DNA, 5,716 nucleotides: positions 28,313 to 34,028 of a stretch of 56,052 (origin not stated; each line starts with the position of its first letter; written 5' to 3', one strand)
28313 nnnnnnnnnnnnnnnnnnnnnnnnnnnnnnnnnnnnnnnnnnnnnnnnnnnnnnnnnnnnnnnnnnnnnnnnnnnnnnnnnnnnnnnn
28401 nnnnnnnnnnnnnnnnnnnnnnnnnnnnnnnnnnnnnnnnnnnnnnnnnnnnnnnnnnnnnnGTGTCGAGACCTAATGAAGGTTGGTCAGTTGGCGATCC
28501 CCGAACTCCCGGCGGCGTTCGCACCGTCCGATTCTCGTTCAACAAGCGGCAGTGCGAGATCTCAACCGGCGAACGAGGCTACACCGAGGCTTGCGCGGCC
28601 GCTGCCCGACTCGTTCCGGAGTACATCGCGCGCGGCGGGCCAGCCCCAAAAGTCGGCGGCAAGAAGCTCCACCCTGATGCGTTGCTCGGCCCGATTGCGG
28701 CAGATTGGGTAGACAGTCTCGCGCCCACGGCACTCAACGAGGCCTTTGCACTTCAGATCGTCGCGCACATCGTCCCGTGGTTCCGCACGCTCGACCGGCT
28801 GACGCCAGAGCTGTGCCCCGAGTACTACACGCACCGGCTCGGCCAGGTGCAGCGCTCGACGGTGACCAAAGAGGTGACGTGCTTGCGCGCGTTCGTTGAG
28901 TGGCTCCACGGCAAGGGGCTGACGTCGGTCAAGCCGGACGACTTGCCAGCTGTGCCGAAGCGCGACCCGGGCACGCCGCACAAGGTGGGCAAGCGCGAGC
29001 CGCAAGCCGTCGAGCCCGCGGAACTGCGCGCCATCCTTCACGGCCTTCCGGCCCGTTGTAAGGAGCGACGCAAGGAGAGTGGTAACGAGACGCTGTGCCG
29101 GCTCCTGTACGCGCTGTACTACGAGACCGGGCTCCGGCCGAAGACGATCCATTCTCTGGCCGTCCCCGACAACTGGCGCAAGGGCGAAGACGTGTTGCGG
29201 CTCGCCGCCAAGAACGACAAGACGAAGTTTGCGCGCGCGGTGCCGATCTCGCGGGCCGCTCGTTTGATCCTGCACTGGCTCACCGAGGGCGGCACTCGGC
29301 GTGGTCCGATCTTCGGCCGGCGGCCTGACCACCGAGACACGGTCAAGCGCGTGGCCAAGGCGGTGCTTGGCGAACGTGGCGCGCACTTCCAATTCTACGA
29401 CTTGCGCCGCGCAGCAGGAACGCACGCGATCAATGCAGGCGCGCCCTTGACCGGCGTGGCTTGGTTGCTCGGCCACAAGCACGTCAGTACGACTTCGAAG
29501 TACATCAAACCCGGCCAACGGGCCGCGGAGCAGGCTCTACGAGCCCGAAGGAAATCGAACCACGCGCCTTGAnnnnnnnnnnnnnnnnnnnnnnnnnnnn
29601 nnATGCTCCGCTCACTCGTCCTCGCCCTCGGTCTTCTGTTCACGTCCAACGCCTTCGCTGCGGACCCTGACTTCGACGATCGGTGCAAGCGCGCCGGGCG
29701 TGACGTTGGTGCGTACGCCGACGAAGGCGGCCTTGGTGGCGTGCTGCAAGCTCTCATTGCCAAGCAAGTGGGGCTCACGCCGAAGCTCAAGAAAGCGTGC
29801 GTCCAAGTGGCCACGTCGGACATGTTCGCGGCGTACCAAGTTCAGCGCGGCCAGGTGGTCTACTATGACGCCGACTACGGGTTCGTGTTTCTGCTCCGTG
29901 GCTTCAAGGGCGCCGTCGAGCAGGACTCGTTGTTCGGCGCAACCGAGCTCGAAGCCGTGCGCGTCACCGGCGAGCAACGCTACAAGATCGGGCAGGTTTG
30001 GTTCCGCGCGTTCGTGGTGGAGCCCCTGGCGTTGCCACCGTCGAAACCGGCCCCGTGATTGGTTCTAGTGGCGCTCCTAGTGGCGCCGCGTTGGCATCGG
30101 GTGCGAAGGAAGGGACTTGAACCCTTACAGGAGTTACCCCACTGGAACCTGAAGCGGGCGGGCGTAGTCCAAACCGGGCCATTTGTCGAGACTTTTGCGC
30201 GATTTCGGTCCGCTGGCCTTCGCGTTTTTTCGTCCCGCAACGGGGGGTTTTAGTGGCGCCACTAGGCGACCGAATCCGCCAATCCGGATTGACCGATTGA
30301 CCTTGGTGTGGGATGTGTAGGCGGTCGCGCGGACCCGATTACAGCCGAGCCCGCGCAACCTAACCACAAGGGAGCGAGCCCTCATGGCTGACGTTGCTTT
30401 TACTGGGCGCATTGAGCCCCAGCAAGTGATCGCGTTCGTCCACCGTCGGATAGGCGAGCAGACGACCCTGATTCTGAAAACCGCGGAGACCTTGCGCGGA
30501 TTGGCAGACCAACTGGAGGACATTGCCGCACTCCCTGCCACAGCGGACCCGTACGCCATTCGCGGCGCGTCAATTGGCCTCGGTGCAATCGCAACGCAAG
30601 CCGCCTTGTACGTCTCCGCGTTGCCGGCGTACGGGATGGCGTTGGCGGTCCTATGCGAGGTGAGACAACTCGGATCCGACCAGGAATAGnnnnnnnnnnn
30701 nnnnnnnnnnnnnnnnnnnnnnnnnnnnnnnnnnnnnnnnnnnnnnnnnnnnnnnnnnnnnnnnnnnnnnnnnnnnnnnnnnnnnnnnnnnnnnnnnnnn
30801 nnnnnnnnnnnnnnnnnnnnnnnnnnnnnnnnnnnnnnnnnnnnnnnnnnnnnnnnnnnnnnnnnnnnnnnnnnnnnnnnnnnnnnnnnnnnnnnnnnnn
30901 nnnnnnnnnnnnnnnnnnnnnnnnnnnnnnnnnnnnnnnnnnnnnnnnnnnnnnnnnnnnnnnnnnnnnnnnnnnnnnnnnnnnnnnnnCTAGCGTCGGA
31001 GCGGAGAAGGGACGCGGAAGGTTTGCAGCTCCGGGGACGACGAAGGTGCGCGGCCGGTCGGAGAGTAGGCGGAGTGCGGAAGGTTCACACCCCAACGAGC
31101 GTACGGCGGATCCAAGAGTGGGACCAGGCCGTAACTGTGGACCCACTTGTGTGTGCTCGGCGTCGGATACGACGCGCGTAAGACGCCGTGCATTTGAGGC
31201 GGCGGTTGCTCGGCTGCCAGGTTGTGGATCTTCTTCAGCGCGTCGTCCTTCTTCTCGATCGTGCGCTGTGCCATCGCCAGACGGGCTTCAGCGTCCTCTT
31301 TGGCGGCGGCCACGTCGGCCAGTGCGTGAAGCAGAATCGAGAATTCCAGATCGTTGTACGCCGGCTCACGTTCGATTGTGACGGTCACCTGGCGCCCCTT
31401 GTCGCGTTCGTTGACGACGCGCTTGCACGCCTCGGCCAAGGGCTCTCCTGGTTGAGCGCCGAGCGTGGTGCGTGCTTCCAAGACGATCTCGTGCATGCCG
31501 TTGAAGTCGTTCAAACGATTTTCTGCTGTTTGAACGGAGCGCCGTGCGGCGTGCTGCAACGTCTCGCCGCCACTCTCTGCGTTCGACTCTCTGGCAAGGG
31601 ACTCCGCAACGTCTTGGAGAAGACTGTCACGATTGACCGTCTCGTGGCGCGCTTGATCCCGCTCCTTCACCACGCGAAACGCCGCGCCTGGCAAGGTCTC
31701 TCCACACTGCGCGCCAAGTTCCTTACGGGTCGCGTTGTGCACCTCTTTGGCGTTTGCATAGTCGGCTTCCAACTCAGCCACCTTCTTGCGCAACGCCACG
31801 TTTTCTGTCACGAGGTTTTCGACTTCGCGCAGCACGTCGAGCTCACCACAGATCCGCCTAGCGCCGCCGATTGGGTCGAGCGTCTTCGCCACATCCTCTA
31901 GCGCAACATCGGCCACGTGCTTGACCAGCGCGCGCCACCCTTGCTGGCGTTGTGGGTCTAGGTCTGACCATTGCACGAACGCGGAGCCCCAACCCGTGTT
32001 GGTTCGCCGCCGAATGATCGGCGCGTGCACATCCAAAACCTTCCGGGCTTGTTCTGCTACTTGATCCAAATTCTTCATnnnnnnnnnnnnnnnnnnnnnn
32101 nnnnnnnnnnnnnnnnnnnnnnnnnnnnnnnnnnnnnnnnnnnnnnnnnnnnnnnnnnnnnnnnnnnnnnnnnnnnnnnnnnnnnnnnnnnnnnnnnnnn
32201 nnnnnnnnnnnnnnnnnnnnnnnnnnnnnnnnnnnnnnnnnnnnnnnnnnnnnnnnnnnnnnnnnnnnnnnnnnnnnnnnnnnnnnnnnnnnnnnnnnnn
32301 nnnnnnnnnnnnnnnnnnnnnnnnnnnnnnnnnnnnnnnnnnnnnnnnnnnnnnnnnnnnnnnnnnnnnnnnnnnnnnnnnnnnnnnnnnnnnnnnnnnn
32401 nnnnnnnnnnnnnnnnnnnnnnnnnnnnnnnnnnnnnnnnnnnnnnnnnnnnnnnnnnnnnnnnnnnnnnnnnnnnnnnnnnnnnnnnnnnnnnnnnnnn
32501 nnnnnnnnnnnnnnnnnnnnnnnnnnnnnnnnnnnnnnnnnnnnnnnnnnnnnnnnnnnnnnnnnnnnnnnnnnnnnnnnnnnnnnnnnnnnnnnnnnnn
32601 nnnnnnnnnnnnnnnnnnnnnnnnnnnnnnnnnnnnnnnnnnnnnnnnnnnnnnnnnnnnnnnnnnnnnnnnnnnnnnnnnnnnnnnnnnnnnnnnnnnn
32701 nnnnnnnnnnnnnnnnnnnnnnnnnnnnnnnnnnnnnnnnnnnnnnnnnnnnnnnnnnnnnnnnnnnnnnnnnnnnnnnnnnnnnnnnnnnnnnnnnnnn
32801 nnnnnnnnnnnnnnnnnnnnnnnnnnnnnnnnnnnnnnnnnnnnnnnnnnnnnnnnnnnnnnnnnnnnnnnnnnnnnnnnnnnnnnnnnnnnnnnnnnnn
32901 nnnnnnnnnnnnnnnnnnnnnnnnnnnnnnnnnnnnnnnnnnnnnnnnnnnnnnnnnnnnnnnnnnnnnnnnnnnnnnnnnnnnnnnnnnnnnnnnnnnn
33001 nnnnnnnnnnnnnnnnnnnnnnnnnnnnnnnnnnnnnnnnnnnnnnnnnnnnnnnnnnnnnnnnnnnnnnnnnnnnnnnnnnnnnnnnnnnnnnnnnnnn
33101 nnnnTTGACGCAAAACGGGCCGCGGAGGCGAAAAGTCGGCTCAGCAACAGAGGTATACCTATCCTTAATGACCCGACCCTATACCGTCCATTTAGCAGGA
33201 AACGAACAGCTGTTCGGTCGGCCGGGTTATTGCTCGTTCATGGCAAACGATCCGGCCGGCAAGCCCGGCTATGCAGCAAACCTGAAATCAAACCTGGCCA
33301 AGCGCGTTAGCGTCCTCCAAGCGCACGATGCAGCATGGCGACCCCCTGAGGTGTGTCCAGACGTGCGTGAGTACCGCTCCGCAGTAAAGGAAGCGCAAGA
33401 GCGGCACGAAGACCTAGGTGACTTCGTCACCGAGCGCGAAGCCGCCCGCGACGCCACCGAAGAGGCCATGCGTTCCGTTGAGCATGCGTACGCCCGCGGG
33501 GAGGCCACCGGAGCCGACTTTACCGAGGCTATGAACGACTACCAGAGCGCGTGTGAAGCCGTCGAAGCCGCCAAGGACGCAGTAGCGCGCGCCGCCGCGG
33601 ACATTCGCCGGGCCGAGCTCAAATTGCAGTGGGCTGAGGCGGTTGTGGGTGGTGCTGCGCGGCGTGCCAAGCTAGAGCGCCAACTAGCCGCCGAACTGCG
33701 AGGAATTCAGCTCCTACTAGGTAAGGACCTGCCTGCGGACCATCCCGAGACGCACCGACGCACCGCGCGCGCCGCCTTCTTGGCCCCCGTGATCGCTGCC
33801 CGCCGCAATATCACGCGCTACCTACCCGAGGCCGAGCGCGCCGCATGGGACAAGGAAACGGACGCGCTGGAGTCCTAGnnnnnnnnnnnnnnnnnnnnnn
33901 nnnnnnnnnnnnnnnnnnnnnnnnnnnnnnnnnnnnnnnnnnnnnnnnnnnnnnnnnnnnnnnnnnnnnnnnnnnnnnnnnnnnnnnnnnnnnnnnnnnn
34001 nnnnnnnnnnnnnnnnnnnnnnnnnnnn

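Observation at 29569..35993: Five leaderless-type sigma70-like promoters sharing an invariant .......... spacer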

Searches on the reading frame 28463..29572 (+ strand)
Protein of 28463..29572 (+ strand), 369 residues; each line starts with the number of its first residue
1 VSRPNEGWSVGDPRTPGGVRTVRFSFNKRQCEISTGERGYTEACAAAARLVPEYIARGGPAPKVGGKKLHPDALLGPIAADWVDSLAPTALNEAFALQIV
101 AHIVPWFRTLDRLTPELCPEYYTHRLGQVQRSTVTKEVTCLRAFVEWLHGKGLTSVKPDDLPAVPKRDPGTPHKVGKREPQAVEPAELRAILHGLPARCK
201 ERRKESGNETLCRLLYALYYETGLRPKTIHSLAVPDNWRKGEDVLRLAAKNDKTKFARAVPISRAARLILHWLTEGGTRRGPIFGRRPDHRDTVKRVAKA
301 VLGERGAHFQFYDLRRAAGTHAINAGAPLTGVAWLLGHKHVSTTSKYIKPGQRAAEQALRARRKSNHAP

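Call 11: search_protein_families(library=pfam, proteins=[window:28463-29572:+], max_evalue=0.01)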
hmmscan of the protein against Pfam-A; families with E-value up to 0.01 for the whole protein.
window:28463-29572:+ (369 aa): 1 family
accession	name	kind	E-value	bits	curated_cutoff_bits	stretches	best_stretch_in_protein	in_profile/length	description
PF00589.27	Phage_integrase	-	6e-17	62.4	27.1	1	209-349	21-167/172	Phage integrase family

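Call 18: find_related_loci(query=window:28463-29572:+, collection=viral_contigs, flank=10000)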
Query window:28463-29572:+ (369 aa) in viral_contigs; peptide patterns used: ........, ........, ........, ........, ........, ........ (x = any residue, [..] = any of these).
2 stretches matched a pattern, but none encodes a relative of the query by tblastn (E <= 1e-3).

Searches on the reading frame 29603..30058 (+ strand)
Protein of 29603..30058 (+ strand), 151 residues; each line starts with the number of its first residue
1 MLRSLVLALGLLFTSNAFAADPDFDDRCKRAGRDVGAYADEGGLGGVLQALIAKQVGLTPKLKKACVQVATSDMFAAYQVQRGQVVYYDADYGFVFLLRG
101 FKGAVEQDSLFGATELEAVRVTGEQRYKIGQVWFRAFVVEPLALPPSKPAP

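Call 11: search_protein_families(library=pfam, proteins=[window:29603-30058:+], max_evalue=0.01)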
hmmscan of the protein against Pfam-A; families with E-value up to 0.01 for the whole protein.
window:29603-30058:+ (151 aa): 0 families

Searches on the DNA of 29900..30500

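Call 94: search_rna_families(source=window, start=29900, end=30500, threshold=evalue, max_evalue=1, show_alignments=1)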
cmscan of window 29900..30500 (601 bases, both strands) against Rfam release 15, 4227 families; matches with E-value up to 1: 0.
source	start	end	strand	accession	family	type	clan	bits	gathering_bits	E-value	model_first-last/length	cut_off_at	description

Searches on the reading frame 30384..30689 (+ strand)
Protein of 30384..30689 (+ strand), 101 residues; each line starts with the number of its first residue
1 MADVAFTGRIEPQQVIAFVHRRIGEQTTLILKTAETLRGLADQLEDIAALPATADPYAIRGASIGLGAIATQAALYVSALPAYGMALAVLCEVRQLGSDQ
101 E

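Call 55: search_protein_families(library=pfam, proteins=[window:30384-30689:+], max_evalue=5)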
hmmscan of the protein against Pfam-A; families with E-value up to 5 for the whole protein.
window:30384-30689:+ (101 aa): 1 family
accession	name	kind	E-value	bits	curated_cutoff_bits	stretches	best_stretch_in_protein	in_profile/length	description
PF15566.12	Imm32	-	0.16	12.4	27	1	34-53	8-24/54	Immunity protein 32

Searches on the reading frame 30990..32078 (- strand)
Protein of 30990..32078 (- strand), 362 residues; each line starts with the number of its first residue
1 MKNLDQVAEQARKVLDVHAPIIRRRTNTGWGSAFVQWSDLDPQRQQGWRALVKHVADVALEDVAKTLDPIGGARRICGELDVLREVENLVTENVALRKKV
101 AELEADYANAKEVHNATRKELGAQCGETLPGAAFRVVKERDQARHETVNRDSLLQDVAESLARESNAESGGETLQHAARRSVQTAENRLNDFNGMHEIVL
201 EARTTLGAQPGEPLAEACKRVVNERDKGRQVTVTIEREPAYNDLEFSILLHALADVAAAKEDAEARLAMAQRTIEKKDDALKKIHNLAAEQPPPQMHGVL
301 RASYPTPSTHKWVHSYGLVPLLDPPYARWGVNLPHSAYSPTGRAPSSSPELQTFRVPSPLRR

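Call 55: search_protein_families(library=pfam, proteins=[window:30990-32078:-], max_evalue=5)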
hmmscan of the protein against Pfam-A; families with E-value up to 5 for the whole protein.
window:30990-32078:- (362 aa): 6 families
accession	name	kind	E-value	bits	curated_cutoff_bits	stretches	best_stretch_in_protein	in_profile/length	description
PF15369.11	KIAA1328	-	0.019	15.1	27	0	97-217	85-201/327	Uncharacterised protein KIAA1328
PF15327.11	Tankyrase_bdg_C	-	0.024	15.4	27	1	135-203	37-106/167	Tankyrase binding protein C terminal domain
PF04977.20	DivIC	-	0.17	12.1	28.9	1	74-111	14-51/80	Septum formation initiator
PF07544.18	Med9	-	0.18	12.4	26.9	1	249-286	41-78/80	RNA polymerase II transcription mediator complex subunit 9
PF02183.23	HALZ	-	0.21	12.2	28.1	1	83-105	17-40/43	Homeobox associated leucine zipper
PF07321.17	YscO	-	5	7.6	28.8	1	76-129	58-110/149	Type III secretion protein YscO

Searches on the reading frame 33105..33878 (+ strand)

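Call 55: search_protein_families(library=pfam, proteins=[window:33105-33878:+], max_evalue=5)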
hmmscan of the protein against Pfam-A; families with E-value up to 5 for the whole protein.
window:33105-33878:+ (257 aa): 2 families
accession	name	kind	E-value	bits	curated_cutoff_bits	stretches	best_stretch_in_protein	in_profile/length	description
PF09675.16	Chlamy_scaf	-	0.025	15.1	25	1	132-169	51-88/134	Chlamydia-phage Chp2 scaffold (Chlamy_scaf)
PF18822.6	CdvA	-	0.073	13.5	30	1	89-173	26-114/123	CdvA-like coiled-coil domain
